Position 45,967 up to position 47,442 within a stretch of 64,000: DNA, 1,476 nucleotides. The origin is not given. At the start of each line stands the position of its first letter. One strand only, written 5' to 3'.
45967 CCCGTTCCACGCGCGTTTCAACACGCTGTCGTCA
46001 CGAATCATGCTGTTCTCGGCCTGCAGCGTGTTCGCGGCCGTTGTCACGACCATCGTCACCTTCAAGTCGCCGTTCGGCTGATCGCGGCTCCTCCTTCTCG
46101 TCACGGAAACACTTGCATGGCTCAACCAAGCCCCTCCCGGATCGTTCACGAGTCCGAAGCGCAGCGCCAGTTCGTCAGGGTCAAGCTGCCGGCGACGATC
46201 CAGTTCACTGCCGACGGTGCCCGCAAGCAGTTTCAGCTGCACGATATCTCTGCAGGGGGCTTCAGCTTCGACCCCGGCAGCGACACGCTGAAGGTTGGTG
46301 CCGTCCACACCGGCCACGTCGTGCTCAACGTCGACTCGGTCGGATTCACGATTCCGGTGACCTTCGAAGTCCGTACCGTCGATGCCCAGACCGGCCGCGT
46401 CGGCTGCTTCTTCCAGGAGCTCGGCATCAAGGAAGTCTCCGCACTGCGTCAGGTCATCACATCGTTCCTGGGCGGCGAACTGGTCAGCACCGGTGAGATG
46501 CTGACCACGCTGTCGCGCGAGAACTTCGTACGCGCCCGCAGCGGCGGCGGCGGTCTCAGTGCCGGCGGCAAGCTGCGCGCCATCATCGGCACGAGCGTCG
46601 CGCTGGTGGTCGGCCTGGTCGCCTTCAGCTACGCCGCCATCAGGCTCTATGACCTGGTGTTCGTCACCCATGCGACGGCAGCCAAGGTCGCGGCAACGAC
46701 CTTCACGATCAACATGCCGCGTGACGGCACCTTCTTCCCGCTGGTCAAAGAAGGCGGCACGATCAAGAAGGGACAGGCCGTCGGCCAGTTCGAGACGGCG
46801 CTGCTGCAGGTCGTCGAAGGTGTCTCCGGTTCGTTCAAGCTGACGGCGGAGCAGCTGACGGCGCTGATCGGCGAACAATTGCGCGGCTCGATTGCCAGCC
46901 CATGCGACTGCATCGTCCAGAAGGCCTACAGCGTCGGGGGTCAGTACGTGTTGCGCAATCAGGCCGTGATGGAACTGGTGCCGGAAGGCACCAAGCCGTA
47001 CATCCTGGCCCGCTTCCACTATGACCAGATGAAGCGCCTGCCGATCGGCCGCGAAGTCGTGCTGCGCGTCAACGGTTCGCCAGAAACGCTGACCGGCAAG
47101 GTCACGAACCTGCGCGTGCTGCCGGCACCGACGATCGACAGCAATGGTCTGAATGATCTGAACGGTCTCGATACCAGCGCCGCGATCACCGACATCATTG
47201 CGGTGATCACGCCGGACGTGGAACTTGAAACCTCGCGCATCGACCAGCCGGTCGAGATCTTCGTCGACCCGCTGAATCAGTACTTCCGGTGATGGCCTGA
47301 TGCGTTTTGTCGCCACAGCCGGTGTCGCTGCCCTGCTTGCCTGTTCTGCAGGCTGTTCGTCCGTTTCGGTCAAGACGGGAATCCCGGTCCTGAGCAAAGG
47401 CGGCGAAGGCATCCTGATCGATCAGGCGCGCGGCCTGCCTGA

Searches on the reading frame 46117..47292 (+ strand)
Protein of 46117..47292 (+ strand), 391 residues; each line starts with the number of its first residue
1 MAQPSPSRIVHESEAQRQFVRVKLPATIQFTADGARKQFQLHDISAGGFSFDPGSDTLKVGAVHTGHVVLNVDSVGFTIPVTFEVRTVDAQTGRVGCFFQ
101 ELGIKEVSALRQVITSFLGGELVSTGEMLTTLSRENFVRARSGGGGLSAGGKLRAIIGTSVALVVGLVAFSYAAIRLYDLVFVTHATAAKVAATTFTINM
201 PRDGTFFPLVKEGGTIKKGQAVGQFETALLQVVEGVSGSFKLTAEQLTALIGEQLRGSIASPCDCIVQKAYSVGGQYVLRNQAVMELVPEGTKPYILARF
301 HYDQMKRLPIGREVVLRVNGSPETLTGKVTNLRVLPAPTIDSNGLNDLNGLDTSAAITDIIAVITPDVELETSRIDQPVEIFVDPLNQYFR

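Call 8: search_protein_families(library=pfam, proteins=[window:46117-47292:+])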
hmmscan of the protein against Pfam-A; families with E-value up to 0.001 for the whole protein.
window:46117-47292:+ (391 aa): 2 families
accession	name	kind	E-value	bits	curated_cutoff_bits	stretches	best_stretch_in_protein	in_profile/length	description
PF07238.19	PilZ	-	2.5e-07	31.4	22.5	1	16-114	2-100/102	PilZ domain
PF13437.12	HlyD_3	-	2.3e-06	28.7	22.2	1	259-333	2-77/106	HlyD family secretion protein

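Call 9: search_protein_families(library=ncbifam, proteins=[window:46117-47292:+])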
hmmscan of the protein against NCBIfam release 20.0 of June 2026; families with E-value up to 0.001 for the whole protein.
window:46117-47292:+ (391 aa): 2 families
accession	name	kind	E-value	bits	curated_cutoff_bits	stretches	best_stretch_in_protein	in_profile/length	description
TIGR00998.1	8a0101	subfamily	4.6e-05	22.5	390.8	1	256-333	204-282/334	EmrA/EmrK family multidrug efflux transporter periplasmic adaptor subunit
TIGR01843.1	type_I_hlyD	subfamily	0.00015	20.9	208.65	1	224-329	238-344/422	HlyD family type I secretion periplasmic adaptor subunit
